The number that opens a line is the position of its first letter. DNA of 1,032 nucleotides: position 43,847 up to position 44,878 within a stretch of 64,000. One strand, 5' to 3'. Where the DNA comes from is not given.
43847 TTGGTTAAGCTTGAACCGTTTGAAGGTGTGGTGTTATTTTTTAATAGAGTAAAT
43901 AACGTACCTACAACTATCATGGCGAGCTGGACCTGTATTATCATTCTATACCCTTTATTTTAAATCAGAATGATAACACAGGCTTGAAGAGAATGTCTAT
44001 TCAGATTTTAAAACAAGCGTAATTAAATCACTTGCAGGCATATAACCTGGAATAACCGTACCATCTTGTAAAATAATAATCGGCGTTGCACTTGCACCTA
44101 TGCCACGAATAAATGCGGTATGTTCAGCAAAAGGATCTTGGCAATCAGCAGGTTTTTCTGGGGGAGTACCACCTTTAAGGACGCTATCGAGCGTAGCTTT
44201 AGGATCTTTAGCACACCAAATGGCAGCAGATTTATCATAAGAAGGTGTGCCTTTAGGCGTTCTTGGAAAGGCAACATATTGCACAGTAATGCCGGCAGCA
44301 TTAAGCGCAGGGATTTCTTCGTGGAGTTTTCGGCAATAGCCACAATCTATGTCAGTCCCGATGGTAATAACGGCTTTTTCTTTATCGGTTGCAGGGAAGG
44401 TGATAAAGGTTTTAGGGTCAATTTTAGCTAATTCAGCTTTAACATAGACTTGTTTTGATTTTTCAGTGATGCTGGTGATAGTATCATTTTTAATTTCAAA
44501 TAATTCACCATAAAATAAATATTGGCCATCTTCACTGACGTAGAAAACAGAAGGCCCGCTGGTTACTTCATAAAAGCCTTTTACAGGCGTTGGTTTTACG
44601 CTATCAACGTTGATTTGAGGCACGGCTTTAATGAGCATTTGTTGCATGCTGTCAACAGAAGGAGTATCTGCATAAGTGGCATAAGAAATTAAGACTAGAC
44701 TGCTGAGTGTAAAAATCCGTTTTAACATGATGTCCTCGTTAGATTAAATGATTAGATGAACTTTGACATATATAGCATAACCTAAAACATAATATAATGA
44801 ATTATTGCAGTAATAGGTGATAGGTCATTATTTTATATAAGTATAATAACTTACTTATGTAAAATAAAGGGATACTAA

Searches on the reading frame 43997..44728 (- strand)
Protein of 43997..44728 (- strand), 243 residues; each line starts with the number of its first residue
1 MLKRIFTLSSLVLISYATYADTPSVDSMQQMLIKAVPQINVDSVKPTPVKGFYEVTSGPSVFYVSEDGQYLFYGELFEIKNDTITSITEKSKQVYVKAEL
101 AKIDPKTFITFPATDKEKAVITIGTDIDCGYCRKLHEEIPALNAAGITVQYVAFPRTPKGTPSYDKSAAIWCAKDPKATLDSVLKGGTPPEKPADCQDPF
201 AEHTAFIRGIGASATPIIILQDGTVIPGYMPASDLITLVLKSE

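Call 75: search_protein_families(library=pfam, proteins=[window:43997-44728:-], max_evalue=0.01)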
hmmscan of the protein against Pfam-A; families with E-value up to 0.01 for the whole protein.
window:43997-44728:- (243 aa): 2 families
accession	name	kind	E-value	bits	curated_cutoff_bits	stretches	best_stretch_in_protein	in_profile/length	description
PF10411.14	DsbC_N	-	5.6e-19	68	25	1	22-88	4-69/70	Disulfide bond isomerase protein N-terminal domain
PF13098.12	Thioredoxin_2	-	1.9e-17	63.9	27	1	114-237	2-102/104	Thioredoxin-like domain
